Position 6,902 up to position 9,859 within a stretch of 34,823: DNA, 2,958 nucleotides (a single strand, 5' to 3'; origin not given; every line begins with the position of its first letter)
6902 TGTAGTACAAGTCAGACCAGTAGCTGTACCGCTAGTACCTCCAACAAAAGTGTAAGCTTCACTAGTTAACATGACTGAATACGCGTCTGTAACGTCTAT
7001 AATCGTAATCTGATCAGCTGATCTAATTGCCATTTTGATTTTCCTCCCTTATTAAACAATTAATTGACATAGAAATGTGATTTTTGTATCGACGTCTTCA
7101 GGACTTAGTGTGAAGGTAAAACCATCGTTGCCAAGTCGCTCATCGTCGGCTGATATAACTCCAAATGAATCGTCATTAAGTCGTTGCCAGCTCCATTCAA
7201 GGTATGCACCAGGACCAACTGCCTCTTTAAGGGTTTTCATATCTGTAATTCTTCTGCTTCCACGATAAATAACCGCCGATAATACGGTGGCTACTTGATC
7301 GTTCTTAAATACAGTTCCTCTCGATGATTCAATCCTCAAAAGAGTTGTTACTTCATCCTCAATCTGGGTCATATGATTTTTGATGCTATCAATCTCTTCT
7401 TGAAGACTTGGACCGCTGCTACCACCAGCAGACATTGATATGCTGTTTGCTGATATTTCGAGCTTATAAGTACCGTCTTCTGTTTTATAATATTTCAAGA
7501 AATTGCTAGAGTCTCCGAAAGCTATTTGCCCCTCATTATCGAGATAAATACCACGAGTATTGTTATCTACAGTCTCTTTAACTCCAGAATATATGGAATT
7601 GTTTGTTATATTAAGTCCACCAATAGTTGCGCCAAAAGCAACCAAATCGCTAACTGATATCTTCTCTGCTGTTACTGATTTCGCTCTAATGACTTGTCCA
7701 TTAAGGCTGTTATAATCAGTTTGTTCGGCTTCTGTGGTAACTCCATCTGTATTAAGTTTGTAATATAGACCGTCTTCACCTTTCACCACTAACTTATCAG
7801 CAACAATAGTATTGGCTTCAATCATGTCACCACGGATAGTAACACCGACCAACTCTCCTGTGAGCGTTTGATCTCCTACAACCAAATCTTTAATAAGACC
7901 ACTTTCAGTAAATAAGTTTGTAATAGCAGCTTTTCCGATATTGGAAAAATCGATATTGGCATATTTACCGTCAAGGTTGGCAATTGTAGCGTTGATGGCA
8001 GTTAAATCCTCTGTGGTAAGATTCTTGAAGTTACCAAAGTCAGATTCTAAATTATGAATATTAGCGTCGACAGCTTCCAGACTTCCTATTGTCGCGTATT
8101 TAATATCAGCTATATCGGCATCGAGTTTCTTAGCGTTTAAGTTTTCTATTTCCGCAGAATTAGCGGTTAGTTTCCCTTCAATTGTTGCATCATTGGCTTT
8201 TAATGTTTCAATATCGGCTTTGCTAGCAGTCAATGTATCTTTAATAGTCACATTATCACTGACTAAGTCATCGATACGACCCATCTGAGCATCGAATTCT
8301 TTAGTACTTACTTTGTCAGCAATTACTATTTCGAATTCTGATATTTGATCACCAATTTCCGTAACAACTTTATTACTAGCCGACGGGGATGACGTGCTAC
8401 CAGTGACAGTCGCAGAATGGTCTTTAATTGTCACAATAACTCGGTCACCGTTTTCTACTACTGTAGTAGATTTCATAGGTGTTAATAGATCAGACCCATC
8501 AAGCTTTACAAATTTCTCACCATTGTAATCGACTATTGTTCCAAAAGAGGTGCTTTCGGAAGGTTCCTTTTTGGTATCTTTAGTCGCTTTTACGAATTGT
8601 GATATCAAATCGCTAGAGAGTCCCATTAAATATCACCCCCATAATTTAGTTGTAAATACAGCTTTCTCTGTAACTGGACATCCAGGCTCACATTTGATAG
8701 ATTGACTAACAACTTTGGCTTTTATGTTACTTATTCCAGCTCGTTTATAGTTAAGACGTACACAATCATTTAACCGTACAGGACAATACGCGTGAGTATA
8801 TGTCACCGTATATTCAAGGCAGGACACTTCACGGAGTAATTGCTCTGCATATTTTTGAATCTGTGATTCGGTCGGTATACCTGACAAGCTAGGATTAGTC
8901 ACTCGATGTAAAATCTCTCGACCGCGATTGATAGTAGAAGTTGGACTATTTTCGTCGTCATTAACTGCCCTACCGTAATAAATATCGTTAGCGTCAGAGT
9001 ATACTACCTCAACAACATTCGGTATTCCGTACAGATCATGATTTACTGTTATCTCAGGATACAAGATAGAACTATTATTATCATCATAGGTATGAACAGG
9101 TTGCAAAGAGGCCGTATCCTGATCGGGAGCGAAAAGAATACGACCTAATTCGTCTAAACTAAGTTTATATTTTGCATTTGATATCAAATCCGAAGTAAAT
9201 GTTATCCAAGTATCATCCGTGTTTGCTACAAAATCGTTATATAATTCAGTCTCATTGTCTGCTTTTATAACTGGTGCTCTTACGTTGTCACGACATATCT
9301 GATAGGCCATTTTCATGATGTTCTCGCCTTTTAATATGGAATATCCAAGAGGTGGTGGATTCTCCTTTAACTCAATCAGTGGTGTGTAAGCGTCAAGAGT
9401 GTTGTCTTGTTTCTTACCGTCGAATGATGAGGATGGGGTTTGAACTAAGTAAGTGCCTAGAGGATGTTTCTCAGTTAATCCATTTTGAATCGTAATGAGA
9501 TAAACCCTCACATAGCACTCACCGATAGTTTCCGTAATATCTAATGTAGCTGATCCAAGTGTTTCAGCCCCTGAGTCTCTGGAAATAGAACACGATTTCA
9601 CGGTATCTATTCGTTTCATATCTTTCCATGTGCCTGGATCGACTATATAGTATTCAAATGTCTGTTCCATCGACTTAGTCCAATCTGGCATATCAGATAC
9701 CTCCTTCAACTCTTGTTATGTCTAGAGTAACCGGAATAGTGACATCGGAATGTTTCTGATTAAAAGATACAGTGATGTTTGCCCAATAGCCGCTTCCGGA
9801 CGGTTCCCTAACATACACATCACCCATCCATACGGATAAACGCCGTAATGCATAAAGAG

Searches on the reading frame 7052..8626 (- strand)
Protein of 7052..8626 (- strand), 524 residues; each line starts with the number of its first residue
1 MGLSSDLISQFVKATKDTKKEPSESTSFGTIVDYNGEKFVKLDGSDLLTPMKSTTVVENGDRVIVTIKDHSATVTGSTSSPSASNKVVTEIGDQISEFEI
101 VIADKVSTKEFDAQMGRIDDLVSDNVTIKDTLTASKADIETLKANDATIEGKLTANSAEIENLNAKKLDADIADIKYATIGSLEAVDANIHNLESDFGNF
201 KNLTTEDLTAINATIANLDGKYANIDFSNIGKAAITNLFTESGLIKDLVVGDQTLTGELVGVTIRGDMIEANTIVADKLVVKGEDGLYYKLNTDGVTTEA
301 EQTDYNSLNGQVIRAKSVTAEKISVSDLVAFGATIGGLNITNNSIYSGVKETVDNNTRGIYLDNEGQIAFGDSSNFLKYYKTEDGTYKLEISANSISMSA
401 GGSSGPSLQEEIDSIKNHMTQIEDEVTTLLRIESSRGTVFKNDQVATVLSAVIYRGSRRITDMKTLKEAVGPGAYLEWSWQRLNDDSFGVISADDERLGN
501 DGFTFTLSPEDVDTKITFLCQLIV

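Call 6: search_protein_families(library=pfam, proteins=[window:7052-8626:-], max_evalue=0.01)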
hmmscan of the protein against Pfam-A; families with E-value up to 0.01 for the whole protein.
window:7052-8626:- (524 aa): 1 family
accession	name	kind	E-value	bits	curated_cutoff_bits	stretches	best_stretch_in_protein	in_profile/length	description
PF04513.17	Baculo_PEP_C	-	0.0015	19.1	38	0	120-234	24-127/140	Baculovirus polyhedron envelope protein, PEP, C terminus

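Call 7: search_protein_families(library=phrogs, proteins=[window:7052-8626:-], max_evalue=0.001)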
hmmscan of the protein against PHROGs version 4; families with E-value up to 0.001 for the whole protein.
window:7052-8626:- (524 aa): 3 families
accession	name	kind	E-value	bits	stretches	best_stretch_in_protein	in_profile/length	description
phrog_16267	-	unknown function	7.3e-17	60.6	1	67-280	319-530/2299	-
phrog_26822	-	unknown function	1.9e-05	24.4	1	415-523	417-516/530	-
phrog_1101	-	tail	0.00034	19.6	1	71-357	864-1101/1405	tail protein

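Call 17: search_protein_families(library=ncbifam, proteins=[window:7052-8626:-], max_evalue=0.01)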
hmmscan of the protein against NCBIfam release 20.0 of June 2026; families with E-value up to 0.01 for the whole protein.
window:7052-8626:- (524 aa): 1 family
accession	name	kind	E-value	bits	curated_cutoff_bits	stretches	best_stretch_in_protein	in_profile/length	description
NF045487.1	ASRP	equivalog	4.3e-05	22.3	300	1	54-212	72-224/593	archaea-specific SMC-related protein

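Call 23: find_related_loci(query=window:7052-8626:-, collection=viral_contigs, flank=10000)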
Query window:7052-8626:- (524 aa) in viral_contigs; peptide patterns used: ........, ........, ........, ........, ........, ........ (x = any residue, [..] = any of these).
32 stretches matched a pattern; 20 encode a relative of the query (tblastn E <= 1e-3); 20 distinct loci.
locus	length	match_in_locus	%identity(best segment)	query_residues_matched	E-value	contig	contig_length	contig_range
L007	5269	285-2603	64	1-523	0e+0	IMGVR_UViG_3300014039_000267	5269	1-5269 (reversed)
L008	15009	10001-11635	58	1-522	0e+0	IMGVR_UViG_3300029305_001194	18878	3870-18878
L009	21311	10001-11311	58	1-427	2e-157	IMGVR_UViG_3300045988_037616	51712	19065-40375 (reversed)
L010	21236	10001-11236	54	1-416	3e-134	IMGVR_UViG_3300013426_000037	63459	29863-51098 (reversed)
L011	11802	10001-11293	52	1-423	4e-128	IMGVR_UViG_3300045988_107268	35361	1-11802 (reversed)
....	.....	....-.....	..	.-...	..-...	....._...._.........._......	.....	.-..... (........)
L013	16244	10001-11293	51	1-423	6e-126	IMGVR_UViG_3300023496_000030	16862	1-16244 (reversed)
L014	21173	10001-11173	54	1-393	2e-122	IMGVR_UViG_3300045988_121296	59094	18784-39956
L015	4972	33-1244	54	30-416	5e-123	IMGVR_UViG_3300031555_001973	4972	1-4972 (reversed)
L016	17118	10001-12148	55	159-523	1e-115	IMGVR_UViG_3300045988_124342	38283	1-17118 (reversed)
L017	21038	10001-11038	55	159-523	5e-119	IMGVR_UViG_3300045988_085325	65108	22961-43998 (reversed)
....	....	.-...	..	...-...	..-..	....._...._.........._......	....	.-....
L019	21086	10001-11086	50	1-397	3e-109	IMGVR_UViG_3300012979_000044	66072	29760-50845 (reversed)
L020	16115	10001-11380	73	425-524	2e-43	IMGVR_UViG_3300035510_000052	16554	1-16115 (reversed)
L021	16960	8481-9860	73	425-524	2e-43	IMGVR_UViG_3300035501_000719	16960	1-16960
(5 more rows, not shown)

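Call 46: search_protein_families(library=pfam, proteins=[window:7052-8626:-], max_evalue=10)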
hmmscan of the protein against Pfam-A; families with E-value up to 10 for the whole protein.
window:7052-8626:- (524 aa): 6 families
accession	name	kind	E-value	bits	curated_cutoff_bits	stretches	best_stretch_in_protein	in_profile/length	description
PF04513.17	Baculo_PEP_C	-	0.0015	19.1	38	1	120-234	24-127/140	Baculovirus polyhedron envelope protein, PEP, C terminus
PF06160.17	EzrA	-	0.029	13.1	39.6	1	117-206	95-186/557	Septation ring formation regulator, EzrA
PF22216.1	Sas-6_C_CC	-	0.13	13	27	0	110-133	32-55/57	Spindle assembly abnormal protein 6 homolog, C-terminal coiled coil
PF06810.17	Phage_scaffold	-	0.13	12.6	35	1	90-193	8-111/170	Phage capsid assembly scaffolding protein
PF04213.18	HtaA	-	1.3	10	24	1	359-443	46-129/164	Htaa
PF05377.16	FlaC_arch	-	2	9.3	27.8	1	407-431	18-42/55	Flagella accessory protein C (FlaC)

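Call 98: search_solved_structures(query=window:7052-8626:-, max_evalue=1, show_alignments=1)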
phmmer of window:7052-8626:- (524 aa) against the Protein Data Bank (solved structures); distinct sequences matched with E-value up to 1: 3.
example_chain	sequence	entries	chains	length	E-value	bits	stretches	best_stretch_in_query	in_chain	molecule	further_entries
6omx_A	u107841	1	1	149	0.6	12.5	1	150-234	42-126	Alr5209 protein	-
7tau_A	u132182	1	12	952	0.8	12.1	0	330-365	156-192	Hexon protein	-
5dra_A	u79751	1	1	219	0.97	11.8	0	196-236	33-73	3beta1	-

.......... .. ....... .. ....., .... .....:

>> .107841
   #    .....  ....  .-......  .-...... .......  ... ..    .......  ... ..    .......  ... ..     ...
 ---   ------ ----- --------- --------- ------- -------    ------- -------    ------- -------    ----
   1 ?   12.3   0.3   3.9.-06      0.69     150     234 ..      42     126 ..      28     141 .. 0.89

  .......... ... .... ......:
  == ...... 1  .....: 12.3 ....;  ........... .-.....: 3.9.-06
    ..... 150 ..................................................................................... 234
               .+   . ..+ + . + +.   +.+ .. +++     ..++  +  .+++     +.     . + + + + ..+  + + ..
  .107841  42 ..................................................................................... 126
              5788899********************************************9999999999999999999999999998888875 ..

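Call 100: search_protein_families(library=pfam, proteins=[L009:11866-13857:+], max_evalue=0.01)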
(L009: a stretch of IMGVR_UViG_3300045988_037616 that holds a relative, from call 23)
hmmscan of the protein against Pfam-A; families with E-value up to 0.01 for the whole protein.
L009:11866-13857:+ (663 aa): 1 family
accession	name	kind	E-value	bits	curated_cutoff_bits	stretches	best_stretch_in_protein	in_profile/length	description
PF09479.16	Flg_new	-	5.9e-31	106.8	27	2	137-205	1-65/65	Listeria-Bacteroides repeat domain (List_Bact_rpt)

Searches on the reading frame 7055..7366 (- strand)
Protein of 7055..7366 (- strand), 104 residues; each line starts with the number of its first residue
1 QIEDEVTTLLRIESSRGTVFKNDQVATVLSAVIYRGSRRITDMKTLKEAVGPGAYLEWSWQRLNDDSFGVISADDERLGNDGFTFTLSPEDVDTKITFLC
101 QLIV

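Call 49: find_related_loci(query=A2, collection=viral_contigs, flank=4000)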
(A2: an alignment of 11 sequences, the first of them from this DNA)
Query A2 (100 aa) in viral_contigs; peptide patterns used: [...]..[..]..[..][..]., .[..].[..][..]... (x = any residue, [..] = any of these).
512 stretches matched a pattern; 413 encode a relative of the query (tblastn E <= 1e-3); the best 80 are kept; 80 distinct loci.
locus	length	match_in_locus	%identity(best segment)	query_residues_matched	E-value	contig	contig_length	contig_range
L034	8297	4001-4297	90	1-99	2e-59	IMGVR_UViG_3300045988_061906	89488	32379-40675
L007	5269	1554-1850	82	1-99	3e-53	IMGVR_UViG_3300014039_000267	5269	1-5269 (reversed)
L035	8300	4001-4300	74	1-100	1e-50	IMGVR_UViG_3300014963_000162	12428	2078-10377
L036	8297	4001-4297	75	1-99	1e-50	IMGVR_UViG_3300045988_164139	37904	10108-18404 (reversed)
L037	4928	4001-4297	75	1-99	1e-50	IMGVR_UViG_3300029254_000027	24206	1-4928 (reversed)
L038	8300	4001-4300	73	1-100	7e-50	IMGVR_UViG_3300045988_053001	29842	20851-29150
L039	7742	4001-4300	73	1-100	7e-50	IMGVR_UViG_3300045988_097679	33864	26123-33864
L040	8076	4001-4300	74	1-100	2e-49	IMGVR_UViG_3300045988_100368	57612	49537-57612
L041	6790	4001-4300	73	1-100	2e-49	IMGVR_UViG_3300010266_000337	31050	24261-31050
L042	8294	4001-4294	76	1-98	2e-49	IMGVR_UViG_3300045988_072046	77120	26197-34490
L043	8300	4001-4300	73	1-100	2e-49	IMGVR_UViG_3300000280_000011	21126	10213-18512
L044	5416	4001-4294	77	1-98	9e-50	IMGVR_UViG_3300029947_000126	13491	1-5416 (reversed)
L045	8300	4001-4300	71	1-100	2e-49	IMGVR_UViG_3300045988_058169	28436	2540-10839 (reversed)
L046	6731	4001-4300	73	1-100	3e-49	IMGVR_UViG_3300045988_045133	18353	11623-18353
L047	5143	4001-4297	73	1-99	2e-49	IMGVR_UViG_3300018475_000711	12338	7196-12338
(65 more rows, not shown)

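Call 82: search_protein_families(library=pfam, proteins=[window:7055-7366:-], max_evalue=10)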
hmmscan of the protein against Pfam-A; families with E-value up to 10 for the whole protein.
seq(104 aa): 1 family
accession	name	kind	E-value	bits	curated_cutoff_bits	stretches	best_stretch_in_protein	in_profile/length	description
PF19245.4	DUF5893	-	0.19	12.2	25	1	19-49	98-128/147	Family of unknown function (DUF5893)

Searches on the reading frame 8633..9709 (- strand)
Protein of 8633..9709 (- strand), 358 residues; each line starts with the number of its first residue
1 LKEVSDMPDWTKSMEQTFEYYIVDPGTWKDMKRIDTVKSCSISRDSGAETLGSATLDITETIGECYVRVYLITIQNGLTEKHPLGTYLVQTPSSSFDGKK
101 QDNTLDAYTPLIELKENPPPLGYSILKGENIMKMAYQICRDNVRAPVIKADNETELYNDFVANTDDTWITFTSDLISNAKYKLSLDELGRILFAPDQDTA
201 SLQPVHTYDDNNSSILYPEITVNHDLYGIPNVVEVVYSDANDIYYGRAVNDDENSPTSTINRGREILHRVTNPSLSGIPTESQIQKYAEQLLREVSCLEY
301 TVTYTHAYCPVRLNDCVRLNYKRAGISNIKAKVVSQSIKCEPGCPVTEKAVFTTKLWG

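Call 6: search_protein_families(library=pfam, proteins=[window:8633-9709:-], max_evalue=0.01)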
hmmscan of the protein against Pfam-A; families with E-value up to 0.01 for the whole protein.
window:8633-9709:- (358 aa): 0 families

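Call 7: search_protein_families(library=phrogs, proteins=[window:8633-9709:-], max_evalue=0.001)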
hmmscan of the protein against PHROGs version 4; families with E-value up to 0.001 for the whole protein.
window:8633-9709:- (358 aa): 2 families
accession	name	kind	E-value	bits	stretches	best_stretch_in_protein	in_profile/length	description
phrog_1887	-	tail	3.6e-16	60.3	1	31-323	319-626/670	tail protein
phrog_26795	-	unknown function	2.8e-15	56.8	1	160-326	532-699/728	-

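Call 17: search_protein_families(library=ncbifam, proteins=[window:8633-9709:-], max_evalue=0.01)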
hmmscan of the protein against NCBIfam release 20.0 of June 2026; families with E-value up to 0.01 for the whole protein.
window:8633-9709:- (358 aa): 0 families

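Call 99: search_solved_structures(query=window:8633-9709:-, max_evalue=1)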
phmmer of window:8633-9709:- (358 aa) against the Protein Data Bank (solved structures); distinct sequences matched with E-value up to 1: 0.
